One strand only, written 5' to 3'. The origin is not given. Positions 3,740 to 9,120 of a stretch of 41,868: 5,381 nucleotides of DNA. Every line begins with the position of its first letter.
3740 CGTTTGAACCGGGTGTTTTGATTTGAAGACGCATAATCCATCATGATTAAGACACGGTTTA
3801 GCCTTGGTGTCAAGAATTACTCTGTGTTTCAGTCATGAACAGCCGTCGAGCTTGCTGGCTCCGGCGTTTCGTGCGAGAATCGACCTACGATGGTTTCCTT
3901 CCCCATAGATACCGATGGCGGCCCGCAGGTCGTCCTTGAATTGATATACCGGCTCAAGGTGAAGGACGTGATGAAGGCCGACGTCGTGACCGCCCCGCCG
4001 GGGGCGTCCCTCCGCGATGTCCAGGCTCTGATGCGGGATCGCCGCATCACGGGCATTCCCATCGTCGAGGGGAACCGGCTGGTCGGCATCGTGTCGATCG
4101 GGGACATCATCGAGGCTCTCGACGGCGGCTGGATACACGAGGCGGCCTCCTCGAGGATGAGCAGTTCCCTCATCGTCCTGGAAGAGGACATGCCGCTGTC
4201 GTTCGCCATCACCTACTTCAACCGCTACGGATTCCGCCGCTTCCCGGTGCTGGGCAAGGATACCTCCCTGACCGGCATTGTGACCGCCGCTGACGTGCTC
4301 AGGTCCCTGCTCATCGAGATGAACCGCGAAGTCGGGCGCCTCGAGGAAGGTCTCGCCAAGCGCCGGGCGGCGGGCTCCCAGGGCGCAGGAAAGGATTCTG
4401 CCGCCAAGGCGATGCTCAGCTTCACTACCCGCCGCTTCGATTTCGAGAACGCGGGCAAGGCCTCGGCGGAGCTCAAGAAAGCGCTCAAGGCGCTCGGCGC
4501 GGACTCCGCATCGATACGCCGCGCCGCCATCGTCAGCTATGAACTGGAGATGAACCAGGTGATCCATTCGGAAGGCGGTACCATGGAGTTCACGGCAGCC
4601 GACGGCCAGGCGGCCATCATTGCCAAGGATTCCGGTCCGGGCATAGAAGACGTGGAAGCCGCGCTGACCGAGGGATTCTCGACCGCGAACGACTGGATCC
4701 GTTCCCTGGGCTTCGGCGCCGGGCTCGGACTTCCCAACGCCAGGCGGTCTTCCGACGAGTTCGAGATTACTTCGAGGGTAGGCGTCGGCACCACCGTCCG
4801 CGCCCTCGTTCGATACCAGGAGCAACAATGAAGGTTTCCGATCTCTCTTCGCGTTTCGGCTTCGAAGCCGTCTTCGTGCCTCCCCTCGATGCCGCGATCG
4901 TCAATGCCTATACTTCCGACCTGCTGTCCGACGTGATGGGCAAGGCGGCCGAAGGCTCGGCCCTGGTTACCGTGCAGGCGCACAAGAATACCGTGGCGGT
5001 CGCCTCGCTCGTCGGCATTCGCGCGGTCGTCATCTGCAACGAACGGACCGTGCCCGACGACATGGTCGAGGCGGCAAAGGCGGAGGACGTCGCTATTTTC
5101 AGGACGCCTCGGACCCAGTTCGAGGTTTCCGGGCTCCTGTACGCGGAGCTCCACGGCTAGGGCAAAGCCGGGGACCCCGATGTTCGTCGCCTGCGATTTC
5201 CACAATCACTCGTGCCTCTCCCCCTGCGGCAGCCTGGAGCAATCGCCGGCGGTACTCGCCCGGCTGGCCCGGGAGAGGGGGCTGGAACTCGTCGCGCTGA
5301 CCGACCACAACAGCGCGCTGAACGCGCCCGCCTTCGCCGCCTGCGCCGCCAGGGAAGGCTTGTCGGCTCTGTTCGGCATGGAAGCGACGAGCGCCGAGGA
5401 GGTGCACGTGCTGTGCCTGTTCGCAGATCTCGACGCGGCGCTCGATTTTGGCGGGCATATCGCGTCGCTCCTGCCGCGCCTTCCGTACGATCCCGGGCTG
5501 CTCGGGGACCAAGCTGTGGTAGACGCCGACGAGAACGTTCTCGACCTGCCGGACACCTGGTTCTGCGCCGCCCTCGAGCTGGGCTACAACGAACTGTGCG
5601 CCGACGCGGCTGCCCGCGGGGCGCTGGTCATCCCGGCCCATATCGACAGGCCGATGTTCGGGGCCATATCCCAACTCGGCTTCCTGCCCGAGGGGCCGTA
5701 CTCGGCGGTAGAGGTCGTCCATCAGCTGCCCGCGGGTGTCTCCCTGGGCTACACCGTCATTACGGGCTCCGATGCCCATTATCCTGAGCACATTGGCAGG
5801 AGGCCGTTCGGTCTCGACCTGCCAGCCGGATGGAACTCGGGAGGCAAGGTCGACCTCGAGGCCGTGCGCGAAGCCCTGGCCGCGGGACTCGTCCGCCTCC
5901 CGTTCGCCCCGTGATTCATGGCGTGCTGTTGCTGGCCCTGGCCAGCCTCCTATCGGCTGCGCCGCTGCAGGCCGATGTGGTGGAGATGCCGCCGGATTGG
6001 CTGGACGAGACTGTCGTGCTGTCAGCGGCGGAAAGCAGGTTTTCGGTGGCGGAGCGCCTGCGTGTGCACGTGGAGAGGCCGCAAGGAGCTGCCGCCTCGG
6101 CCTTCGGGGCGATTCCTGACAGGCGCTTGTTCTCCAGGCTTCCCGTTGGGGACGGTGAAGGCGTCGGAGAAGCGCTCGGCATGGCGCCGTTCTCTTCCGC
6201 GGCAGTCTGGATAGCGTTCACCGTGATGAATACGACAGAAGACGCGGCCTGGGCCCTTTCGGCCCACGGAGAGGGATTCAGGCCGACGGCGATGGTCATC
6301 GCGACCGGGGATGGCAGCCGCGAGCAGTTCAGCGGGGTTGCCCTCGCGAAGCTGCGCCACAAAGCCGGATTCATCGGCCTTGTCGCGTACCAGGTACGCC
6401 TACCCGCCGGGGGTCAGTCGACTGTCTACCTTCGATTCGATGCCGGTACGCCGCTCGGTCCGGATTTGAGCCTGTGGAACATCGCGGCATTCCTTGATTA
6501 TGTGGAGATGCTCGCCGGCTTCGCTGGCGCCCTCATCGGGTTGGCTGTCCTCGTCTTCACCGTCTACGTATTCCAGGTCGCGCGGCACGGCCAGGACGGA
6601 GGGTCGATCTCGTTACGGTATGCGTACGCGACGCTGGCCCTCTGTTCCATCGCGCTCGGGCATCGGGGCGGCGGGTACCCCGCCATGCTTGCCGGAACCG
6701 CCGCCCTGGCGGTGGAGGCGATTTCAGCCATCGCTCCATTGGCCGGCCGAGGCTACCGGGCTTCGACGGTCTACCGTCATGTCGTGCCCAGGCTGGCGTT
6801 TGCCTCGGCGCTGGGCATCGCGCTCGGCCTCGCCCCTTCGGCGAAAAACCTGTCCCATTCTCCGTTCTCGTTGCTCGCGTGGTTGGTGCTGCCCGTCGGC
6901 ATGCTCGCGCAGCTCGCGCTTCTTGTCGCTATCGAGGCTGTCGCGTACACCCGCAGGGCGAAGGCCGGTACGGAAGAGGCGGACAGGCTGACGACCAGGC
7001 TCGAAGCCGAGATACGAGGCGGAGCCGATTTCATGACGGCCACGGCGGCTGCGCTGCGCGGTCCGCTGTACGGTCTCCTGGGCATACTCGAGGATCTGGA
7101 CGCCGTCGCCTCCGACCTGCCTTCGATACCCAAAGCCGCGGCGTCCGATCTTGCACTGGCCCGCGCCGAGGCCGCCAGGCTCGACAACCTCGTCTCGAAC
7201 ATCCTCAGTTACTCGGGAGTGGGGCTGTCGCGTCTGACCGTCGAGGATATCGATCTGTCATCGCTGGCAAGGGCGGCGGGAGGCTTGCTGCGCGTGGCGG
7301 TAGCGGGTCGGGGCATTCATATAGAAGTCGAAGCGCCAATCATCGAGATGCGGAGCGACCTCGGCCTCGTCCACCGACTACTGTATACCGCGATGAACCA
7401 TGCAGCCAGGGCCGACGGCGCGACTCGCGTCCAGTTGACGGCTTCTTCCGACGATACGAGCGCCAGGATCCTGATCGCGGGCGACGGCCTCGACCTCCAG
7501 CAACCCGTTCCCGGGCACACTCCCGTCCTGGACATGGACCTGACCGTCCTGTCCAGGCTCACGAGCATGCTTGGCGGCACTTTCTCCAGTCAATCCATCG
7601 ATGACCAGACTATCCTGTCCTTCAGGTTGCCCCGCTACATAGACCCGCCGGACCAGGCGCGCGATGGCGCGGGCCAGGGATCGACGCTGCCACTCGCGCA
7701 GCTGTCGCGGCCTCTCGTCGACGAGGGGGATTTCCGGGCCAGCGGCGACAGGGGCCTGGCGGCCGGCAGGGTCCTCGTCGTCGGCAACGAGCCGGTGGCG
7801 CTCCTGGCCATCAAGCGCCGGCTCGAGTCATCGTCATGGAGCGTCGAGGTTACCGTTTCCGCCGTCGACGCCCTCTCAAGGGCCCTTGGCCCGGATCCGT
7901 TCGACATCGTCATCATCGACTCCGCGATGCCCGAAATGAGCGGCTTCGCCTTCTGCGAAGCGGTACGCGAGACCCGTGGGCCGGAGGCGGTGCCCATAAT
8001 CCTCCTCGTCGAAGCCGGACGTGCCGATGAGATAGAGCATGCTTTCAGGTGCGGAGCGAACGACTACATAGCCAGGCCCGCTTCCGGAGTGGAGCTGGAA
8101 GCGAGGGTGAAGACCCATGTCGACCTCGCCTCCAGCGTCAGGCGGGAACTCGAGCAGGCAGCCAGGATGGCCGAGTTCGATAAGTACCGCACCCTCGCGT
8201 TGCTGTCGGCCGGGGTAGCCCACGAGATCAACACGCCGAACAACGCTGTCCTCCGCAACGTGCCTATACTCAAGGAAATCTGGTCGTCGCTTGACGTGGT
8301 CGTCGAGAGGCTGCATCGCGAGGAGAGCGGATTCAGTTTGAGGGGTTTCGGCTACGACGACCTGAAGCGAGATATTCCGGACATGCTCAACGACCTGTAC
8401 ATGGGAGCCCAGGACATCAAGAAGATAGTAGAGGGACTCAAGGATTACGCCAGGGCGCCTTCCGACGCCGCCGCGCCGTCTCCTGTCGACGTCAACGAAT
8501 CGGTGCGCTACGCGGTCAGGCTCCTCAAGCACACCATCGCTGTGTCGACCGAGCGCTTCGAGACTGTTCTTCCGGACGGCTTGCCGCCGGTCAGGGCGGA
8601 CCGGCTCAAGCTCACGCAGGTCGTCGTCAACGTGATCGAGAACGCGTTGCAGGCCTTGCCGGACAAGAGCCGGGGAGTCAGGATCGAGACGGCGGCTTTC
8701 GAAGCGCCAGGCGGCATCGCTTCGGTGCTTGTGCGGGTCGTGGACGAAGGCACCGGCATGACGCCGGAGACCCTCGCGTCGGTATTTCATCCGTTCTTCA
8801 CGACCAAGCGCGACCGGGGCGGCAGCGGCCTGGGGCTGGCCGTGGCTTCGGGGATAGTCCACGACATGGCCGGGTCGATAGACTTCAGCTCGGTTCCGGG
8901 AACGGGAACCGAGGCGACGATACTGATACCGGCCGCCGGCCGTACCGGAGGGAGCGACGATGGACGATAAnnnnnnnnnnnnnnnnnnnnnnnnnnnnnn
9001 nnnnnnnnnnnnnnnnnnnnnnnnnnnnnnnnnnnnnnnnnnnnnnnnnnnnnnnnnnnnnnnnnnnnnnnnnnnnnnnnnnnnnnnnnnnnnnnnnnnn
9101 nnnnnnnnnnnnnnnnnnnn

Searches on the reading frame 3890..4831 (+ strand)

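Call 8: search_protein_families(library=pfam, proteins=[window:3890-4831:+])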
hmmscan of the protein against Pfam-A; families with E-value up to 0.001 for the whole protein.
window:3890-4831:+ (313 aa): 3 families
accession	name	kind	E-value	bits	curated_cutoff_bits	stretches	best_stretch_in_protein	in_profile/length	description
PF00571.33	CBS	-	1.9e-27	95.8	24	2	24-78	1-56/57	CBS domain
PF02518.31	HATPase_c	-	5.9e-07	30.3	26.4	1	218-308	12-108/111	Histidine kinase-, DNA gyrase B-, and HSP90-like ATPase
PF13581.12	HATPase_c_2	-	0.00012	22.5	27.4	1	186-305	6-125/127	Histidine kinase-like ATPase domain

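Call 81: search_protein_families(library=ncbifam, proteins=[window:3890-4831:+], max_evalue=0.001)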
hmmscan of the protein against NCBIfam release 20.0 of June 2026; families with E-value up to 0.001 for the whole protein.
window:3890-4831:+ (313 aa): 24 families
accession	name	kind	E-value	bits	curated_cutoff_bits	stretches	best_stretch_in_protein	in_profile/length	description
NF011447.0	PRK14869.2-3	equivalog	8.3e-10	37.8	522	1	20-74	66-121/540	putative manganese-dependent inorganic diphosphatase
TIGR01302.1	IMP_dehydrog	equivalog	2.9e-09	36.3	481.5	1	24-139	82-199/450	IMP dehydrogenase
NF053603.1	HhpR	exception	4e-09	36.1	520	1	23-77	223-278/282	CBS domain-containing high hydrostatic pressure regulator HhpR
TIGR01925.2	spIIAB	equivalog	1.2e-08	34.9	135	1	211-304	48-131/137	anti-sigma F factor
NF041569.1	A-tRNAntase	equivalog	3.9e-08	32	1440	1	24-148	311-434/880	A-adding tRNA nucleotidyltransferase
NF041552.1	TF_PrdR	equivalog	8.5e-08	31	795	1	22-149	6-134/577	sigma-54 dependent transcriptional regulator PrdR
TIGR00400.1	mgtE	equivalog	1.6e-07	30.5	232.75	1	23-77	196-251/450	magnesium transporter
NF011443.0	PRK14869.1-5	equivalog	2.4e-07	29.6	335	1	21-76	68-124/546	putative manganese-dependent inorganic diphosphatase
NF053863.1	DS11_antiphage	equivalog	1.6e-06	27.5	260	1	18-136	71-188/305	CBS domain-containing anti-phage protein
NF002505.0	PRK01862.1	equivalog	2.2e-06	26.7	482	1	21-140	446-570/577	ClcB-like voltage-gated chloride channel protein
NF005869.0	PRK07807.1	equivalog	4.9e-06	25.8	549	1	12-144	79-208/479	GuaB1 family IMP dehydrogenase-related protein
NF011441.0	PRK14869.1-3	equivalog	8.7e-06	24.6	753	0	21-76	67-123/548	putative manganese-dependent inorganic diphosphatase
NF011449.0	PRK14869.2-5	equivalog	1.8e-05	24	411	1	22-137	67-202/451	putative manganese-dependent inorganic diphosphatase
NF052358.1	GMPRedGuaB1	equivalog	4e-05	22.9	675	1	9-151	76-216/479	GMP reductase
TIGR01186.1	proV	subfamily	4.2e-05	22.8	326.6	1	23-140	243-357/363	betaine/proline/choline family ABC transporter ATP-binding protein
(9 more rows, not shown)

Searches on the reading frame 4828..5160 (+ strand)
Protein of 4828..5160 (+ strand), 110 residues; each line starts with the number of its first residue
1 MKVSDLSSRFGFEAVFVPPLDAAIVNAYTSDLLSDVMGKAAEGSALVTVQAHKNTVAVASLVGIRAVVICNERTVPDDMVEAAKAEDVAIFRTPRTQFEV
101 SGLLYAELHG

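Call 8: search_protein_families(library=pfam, proteins=[window:4828-5160:+])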
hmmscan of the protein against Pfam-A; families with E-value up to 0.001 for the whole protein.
window:4828-5160:+ (110 aa): 1 family
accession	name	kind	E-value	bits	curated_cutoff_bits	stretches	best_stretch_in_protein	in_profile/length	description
PF02603.21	Hpr_kinase_N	-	0.00017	22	24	1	63-101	80-118/125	HPr Serine kinase N terminus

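Call 81: search_protein_families(library=ncbifam, proteins=[window:4828-5160:+], max_evalue=0.001)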
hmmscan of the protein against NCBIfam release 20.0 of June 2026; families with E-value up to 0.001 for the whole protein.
window:4828-5160:+ (110 aa): 2 families
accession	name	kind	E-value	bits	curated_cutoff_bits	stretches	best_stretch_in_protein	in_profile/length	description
NF011443.0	PRK14869.1-5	equivalog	9.4e-05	21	335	1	24-105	167-244/546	putative manganese-dependent inorganic diphosphatase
NF011440.0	PRK14869.1-2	equivalog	0.00041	19.1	746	1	42-103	175-236/541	putative manganese-dependent inorganic diphosphatase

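Call 82: search_protein_families(library=pfam, proteins=[window:4828-5160:+], max_evalue=10)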
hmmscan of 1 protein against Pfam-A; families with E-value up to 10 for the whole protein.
window:4828-5160:+ (110 aa): 3 families
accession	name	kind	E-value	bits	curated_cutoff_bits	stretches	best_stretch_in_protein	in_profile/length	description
PF02603.21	Hpr_kinase_N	-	0.00017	22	24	1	63-101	80-118/125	HPr Serine kinase N terminus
PF07085.17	DRTGG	-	0.0021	18.3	25.2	1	38-103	36-101/105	DRTGG domain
PF07905.16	PucR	-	0.026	15.3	33.5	1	49-95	56-103/118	Purine catabolism regulatory protein-like family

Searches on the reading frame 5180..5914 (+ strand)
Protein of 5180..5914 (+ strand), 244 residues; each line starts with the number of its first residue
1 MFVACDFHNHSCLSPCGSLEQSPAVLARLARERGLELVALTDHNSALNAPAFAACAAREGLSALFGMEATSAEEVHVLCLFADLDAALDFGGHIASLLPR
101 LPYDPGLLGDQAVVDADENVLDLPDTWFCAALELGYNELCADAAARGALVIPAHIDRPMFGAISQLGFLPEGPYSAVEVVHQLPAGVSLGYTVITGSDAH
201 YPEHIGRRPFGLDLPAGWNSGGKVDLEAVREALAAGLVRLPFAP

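Call 8: search_protein_families(library=pfam, proteins=[window:5180-5914:+])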
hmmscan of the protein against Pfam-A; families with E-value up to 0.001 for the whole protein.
window:5180-5914:+ (244 aa): 1 family
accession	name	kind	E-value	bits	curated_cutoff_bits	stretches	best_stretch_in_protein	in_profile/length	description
PF02811.25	PHP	-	5.1e-08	33.8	26.4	1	6-78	1-76/164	PHP domain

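Call 81: search_protein_families(library=ncbifam, proteins=[window:5180-5914:+], max_evalue=0.001)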
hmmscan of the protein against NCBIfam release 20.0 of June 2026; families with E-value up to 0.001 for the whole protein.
window:5180-5914:+ (244 aa): 7 families
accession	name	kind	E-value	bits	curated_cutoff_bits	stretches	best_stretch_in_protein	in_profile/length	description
NF038032.1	CehA_McbA_metalo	domain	8.4e-13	48.4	80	1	2-91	2-88/315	CehA/McbA family metallohydrolase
NF045780.1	TrlF_fam_ATP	equivalog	7.6e-08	31.5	350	1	5-85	8-101/944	TrlF family AAA-like ATPase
NF041577.1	nside_bi_sphtase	equivalog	3.6e-07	29.6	400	1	4-83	3-82/276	3',5'-nucleoside bisphosphate phosphatase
TIGR01405.1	polC_Gram_pos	equivalog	6.9e-05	20.7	1043.45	1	6-75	106-174/1211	DNA polymerase III subunit alpha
NF004981.0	PRK06361.1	equivalog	0.00063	19.1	117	0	5-68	2-64/217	histidinol phosphate phosphatase domain-containing protein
NF001688.0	PRK00448.1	equivalog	0.00068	17.3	873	1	6-74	340-407/1445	PolC-type DNA polymerase III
NF005596.0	PRK07328.1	subfamily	0.00069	19.1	202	0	4-46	3-43/269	histidinol-phosphatase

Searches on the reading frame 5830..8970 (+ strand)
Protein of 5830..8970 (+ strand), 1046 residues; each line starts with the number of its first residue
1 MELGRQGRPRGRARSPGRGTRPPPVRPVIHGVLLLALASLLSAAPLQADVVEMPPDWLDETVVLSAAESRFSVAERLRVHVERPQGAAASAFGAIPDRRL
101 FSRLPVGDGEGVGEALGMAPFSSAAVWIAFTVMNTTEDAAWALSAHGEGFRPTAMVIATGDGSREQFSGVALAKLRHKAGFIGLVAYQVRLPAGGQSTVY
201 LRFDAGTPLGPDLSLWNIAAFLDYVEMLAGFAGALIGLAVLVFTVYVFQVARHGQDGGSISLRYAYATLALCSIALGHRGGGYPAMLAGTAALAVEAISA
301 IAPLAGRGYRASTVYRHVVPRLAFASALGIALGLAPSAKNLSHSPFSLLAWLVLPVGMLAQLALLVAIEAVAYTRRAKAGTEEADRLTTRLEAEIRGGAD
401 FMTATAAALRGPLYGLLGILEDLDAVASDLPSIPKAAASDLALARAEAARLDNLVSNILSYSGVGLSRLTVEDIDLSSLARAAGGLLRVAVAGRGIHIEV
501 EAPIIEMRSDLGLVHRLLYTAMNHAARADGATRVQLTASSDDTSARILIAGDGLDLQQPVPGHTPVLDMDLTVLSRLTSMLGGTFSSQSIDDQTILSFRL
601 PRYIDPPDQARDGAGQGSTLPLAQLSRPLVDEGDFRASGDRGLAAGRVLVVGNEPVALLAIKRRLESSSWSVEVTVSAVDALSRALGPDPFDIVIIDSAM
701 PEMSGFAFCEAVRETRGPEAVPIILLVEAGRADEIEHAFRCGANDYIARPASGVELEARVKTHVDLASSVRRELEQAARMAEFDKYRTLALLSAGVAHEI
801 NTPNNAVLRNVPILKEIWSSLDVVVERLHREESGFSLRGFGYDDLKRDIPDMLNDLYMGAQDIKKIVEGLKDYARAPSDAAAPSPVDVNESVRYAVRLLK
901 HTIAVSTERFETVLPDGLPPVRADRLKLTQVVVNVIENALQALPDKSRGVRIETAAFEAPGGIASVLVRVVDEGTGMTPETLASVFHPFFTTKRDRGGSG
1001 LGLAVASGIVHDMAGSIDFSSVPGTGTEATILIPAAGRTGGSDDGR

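Call 8: search_protein_families(library=pfam, proteins=[window:5830-8970:+])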
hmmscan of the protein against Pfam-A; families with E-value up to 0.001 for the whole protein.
window:5830-8970:+ (1046 aa): 5 families
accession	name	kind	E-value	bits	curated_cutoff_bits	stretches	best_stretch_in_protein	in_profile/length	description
PF02518.31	HATPase_c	-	7e-23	81.6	26.4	1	924-1035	2-109/111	Histidine kinase-, DNA gyrase B-, and HSP90-like ATPase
PF00072.30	Response_reg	-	2.9e-16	60.1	30.2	1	648-760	1-110/111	Response regulator receiver domain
PF13581.12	HATPase_c_2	-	0.0004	20.8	27.4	0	931-1013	39-112/127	Histidine kinase-like ATPase domain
PF00512.31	HisKA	-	0.00066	20.1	26.9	0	791-828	4-31/66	His Kinase A (phospho-acceptor) domain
PF07696.17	7TMR-DISMED2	-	0.00084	19.7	22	0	120-216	38-135/136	7TMR-DISM extracellular 2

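Call 81: search_protein_families(library=ncbifam, proteins=[window:5830-8970:+], max_evalue=0.001)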
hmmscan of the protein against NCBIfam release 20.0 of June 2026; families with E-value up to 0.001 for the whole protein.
window:5830-8970:+ (1046 aa): 127 families (the best 25 are shown)
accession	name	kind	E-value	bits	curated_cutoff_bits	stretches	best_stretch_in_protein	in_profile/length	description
NF052573.1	HisKinEspAMyxo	equivalog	6.7e-41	140.1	1400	2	760-1036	359-612/755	serine histidine kinase EspA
NF052574.1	HisKinEspCMyxo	equivalog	9e-39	133.3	1200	2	760-1037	392-639/785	serine histidine kinase EspC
NF008468.0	PRK11360.1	equivalog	2.6e-38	131.8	646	1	853-1036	434-609/616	two-component system sensor histidine kinase AtoS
NF010411.0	PRK13837.1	equivalog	1.3e-28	99.5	647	1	864-1037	500-677/828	two-component system VirA-like sensor kinase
NF007688.0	PRK10364.1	equivalog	9.7e-27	93.8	479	1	877-1037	302-453/460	two-component system sensor histidine kinase ZraS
NF038348.1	T2SS_HK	subfamily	1.8e-26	92.7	450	1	779-1034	317-572/574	histidine kinase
NF046020.1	HisKinCckABruc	equivalog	8.7e-26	90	1000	1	906-1035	569-707/868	cell cycle histidine kinase CckA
NF041880.1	EPS_EpsF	equivalog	1.3e-25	89.9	900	2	845-1029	307-485/492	response regulator EpsF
NF046044.1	PnpS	equivalog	1.5e-23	83.5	400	2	860-1034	217-390/390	two-component system histidine kinase PnpS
TIGR02956.1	TMAO_torS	equivalog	3.7e-23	81.6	676.5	1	887-1033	538-680/967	TMAO reductase system sensor histidine kinase/response regulator TorS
NF008318.0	PRK11107.1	equivalog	2.7e-22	78.7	890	2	921-1031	402-514/920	two-component sensor histidine kinase BarA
NF011874.0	PRK15347.1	equivalog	4.2e-22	78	852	2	922-1034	508-613/921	two component system sensor kinase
NF008099.0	PRK10841.1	equivalog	1.4e-21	76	920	2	921-1035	579-690/949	two-component system sensor histidine kinase RcsC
NF010076.0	PRK13557.1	subfamily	2.5e-21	75.7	631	1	886-1038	237-397/540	histidine kinase famiy protein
NF041947.1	LuxQ_Vibrio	equivalog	4.9e-20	71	1200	1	921-1036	581-697/843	quorum-sensing autoinducer 2 sensor kinase/phosphatase LuxQ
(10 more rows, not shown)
